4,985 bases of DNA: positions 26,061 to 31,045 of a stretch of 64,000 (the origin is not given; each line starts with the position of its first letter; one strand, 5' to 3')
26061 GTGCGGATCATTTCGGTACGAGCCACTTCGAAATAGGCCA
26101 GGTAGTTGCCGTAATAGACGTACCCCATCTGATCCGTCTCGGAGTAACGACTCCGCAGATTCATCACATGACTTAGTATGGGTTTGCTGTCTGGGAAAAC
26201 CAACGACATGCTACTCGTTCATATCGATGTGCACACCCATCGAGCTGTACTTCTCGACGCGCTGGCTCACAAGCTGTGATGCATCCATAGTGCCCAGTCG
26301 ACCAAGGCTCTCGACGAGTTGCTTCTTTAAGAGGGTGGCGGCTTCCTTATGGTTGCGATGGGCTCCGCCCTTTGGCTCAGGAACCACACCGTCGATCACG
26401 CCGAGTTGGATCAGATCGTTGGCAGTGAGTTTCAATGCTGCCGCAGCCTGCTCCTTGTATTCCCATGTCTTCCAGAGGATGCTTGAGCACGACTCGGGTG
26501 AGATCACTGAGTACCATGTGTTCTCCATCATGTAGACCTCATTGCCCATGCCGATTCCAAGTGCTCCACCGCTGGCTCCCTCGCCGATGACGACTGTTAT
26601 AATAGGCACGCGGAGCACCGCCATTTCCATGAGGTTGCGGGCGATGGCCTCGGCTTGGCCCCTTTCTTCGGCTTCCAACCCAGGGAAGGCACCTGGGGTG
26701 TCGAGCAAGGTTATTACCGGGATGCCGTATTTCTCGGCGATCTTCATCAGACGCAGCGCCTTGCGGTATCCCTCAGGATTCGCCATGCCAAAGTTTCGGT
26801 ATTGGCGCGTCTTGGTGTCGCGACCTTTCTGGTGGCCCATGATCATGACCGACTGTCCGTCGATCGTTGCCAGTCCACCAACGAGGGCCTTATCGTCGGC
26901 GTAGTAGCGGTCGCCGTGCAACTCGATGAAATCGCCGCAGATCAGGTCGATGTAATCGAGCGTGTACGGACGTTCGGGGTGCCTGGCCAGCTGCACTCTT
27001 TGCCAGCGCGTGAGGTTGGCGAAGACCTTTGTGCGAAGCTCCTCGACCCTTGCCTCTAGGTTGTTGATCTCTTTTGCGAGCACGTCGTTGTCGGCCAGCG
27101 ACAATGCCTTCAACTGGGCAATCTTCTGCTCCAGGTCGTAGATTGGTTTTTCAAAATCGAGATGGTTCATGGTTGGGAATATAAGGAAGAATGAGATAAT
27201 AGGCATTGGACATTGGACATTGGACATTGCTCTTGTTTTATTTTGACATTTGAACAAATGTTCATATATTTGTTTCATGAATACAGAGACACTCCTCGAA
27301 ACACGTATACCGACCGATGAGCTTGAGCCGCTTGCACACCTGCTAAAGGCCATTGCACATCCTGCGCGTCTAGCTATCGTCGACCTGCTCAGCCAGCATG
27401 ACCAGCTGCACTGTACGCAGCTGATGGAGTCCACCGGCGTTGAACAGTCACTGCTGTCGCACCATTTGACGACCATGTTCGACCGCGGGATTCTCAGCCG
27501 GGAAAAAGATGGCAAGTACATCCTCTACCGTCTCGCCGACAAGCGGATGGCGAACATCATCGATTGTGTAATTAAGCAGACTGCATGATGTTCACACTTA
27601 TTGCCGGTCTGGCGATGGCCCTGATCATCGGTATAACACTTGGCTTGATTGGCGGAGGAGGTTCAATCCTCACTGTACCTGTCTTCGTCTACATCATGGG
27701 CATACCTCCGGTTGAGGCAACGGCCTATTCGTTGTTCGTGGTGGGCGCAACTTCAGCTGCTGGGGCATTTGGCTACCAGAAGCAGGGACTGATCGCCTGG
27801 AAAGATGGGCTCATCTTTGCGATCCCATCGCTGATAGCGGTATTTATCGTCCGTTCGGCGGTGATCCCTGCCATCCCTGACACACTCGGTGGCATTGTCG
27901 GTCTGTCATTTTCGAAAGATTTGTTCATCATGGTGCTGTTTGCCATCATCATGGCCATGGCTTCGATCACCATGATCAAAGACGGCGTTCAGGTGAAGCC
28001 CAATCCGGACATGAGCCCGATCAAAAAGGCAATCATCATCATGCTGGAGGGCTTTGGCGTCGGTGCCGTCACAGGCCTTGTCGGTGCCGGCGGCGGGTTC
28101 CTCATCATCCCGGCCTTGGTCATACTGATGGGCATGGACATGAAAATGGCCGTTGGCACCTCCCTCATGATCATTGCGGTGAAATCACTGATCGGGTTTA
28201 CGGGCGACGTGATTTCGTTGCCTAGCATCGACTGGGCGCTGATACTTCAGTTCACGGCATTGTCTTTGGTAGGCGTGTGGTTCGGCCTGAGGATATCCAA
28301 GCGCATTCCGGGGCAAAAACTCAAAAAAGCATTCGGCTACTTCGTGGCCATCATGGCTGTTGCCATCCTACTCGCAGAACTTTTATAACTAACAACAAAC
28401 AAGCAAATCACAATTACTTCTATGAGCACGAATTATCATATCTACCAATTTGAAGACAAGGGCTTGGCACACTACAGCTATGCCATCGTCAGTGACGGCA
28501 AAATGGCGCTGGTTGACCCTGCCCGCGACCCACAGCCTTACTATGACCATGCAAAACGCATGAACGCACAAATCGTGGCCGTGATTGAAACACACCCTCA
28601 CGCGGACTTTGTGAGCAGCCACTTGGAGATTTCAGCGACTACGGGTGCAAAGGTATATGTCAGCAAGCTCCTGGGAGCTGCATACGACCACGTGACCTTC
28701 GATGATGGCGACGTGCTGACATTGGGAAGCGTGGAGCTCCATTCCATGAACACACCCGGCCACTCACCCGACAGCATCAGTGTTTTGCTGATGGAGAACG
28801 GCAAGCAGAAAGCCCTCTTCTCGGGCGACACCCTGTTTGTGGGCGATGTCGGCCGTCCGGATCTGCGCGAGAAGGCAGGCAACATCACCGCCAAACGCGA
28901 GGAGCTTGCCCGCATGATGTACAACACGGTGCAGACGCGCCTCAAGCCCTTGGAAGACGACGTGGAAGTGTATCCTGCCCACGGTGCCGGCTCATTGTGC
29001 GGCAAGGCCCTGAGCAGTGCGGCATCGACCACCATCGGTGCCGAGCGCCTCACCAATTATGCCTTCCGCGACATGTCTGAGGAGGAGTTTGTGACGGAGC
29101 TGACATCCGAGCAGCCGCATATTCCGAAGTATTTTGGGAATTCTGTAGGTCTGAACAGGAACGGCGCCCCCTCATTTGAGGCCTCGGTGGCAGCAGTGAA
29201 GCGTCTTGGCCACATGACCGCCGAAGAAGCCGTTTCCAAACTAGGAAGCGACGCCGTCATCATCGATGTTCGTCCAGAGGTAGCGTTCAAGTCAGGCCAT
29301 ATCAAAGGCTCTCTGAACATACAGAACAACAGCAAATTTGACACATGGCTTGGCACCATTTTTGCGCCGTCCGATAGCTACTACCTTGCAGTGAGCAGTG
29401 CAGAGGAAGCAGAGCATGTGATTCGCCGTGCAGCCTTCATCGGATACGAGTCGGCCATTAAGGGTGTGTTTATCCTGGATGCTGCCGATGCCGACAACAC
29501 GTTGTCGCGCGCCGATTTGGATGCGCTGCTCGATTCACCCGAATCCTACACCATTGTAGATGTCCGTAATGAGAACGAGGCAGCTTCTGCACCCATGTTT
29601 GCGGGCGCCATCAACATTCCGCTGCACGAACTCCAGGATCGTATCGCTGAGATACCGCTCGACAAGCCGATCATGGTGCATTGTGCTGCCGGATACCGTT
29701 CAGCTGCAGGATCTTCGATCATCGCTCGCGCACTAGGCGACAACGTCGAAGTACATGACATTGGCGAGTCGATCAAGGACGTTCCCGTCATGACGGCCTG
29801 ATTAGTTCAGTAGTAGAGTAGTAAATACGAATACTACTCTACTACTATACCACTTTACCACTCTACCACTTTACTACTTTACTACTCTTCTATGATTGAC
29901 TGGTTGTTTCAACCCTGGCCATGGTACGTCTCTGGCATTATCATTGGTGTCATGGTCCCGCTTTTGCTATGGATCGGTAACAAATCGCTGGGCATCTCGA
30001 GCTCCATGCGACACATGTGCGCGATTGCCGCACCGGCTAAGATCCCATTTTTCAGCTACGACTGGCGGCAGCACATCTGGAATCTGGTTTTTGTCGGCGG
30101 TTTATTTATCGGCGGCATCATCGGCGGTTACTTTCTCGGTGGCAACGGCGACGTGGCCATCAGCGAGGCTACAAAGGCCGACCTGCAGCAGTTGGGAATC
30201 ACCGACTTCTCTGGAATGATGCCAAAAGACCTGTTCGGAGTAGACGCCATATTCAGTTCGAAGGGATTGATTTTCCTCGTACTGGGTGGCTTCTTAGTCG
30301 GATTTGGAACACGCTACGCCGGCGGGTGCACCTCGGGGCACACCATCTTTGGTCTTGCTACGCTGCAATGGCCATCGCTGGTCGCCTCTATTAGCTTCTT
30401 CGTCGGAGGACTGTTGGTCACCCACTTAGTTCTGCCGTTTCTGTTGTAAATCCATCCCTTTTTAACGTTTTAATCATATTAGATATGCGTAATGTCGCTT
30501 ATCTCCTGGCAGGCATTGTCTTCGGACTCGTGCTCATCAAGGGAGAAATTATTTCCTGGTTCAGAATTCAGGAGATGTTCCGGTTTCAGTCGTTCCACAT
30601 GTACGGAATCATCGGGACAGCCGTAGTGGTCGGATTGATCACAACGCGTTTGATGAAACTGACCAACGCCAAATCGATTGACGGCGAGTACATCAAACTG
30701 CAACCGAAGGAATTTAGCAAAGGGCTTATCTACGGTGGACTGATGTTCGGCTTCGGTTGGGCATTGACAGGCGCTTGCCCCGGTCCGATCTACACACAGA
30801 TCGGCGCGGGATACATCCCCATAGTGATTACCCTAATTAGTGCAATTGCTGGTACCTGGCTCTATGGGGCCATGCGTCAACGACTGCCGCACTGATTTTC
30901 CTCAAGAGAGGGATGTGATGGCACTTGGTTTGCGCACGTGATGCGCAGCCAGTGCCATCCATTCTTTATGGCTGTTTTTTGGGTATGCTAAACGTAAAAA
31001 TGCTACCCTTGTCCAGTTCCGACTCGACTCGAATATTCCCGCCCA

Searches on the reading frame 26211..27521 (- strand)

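Call 64: search_protein_families(library=pfam, proteins=[window:26211-27521:-], max_evalue=0.0001)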
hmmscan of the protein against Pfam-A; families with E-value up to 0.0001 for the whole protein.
window:26211-27521:- (436 aa): 2 families
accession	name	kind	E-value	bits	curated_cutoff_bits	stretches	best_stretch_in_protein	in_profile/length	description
PF03255.19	ACCA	-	4.8e-146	486.2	23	1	121-429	2-310/310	Acetyl co-enzyme A carboxylase carboxyltransferase-like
PF01039.27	Carboxyl_trans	-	5.7e-16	58.6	22.3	1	207-359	280-426/493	Carboxyl transferase domain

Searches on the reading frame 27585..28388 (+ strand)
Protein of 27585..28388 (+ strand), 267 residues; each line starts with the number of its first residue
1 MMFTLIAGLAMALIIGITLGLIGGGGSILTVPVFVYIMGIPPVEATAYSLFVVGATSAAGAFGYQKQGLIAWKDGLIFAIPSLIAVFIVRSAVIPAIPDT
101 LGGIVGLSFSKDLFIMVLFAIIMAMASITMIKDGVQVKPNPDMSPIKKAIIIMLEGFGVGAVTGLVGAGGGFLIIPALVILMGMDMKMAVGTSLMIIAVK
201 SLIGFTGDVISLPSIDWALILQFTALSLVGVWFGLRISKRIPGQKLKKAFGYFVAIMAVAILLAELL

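Call 64: search_protein_families(library=pfam, proteins=[window:27585-28388:+], max_evalue=0.0001)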
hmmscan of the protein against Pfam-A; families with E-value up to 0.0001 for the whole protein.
window:27585-28388:+ (267 aa): 1 family
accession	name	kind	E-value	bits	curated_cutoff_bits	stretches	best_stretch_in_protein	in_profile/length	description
PF01925.25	TauE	-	1.3e-40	140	32.6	1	9-260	2-236/237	Sulfite exporter TauE/SafE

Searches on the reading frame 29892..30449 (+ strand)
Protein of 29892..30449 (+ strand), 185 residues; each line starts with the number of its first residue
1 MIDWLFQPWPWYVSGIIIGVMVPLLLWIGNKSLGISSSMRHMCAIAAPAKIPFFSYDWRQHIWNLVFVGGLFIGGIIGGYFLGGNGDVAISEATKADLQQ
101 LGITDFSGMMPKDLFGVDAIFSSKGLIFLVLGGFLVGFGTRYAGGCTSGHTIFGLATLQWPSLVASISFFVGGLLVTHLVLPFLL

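Call 64: search_protein_families(library=pfam, proteins=[window:29892-30449:+], max_evalue=0.0001)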
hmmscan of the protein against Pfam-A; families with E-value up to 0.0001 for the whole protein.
window:29892-30449:+ (185 aa): 1 family
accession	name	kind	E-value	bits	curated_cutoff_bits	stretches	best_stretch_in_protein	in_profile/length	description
PF04143.19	Sulf_transp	-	9.4e-16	58.7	27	2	122-174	257-309/310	Sulphur transport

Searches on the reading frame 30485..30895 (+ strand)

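Call 64: search_protein_families(library=pfam, proteins=[window:30485-30895:+], max_evalue=0.0001)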
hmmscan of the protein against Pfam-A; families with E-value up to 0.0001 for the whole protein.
window:30485-30895:+ (136 aa): 2 families
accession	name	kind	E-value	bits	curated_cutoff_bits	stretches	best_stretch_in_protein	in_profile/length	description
PF04143.19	Sulf_transp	-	8.2e-12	45.7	27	1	28-128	10-104/310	Sulphur transport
PF20398.3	DUF6691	-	2.5e-11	44.4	27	1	1-130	1-133/142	Family of unknown function (DUF6691)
